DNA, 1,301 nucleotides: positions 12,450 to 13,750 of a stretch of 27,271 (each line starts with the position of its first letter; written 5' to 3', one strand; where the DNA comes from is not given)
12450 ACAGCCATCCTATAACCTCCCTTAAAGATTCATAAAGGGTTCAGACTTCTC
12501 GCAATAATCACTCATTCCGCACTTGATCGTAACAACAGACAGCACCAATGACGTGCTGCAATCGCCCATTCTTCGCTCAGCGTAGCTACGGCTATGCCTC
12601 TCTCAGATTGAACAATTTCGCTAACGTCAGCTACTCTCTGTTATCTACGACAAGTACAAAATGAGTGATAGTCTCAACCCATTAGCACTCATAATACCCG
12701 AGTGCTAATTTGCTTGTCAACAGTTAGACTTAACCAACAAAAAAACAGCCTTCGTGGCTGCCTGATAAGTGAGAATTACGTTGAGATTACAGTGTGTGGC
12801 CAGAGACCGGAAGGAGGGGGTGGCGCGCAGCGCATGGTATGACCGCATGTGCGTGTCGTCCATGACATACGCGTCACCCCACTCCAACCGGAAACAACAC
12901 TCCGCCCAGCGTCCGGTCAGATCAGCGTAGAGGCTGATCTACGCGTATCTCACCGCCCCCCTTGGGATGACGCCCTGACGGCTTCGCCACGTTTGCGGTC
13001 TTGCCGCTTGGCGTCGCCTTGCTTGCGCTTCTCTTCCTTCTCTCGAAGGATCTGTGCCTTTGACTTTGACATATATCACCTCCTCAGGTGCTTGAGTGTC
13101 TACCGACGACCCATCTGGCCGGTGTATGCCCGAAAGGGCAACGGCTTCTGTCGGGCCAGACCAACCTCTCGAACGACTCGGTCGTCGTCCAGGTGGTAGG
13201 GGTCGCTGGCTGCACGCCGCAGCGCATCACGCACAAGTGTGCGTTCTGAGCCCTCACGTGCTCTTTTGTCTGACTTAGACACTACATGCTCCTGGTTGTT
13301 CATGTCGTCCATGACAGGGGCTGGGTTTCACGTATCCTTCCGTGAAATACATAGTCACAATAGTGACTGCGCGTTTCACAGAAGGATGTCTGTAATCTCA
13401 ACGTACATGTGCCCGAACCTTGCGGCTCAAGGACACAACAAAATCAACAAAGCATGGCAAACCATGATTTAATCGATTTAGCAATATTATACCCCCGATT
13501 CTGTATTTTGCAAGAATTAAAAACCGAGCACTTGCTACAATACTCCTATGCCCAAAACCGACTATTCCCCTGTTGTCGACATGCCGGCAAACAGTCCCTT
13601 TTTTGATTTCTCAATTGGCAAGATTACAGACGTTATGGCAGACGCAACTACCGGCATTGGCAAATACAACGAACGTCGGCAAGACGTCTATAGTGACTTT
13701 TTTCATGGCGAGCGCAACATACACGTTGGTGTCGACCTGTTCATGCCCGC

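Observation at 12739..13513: Self-contained transcription unit for a ~700-nt end-paired structured RNA of no recognisable family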

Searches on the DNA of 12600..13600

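Call 5: search_rna_families(source=window, start=12600, end=13600, threshold=evalue, max_evalue=10)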
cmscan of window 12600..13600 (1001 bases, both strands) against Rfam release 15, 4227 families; matches with E-value up to 10: 5.
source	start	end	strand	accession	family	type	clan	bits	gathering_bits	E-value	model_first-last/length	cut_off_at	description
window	13333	13388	+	RF03942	mir-5727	Gene; miRNA;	-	17.2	100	4.3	1-92/92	no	mir-5727 microRNA precursor family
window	13066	13147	+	RF01811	PtaRNA1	Gene; antitoxin;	-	16.2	47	2.8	1-72/72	no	Plasmid transferred anti-sense RNA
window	13378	13400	+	RF01114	TMV_UPD-PK1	Cis-reg;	-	15.2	33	9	1-22/22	no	Pseudoknot of upstream pseudoknot domain (UPD) of the 3'UTR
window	13441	13474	-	RF02477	GlsR9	Gene; snRNA; snoRNA; CD-box;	-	14.9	95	4.6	1-79/79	no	Small nucleolar RNA GlsR9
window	13566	13591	-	RF02246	Six3os1_1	Gene; lncRNA;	-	12.6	50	4.9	62-87/87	no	Six3os1 conserved region 1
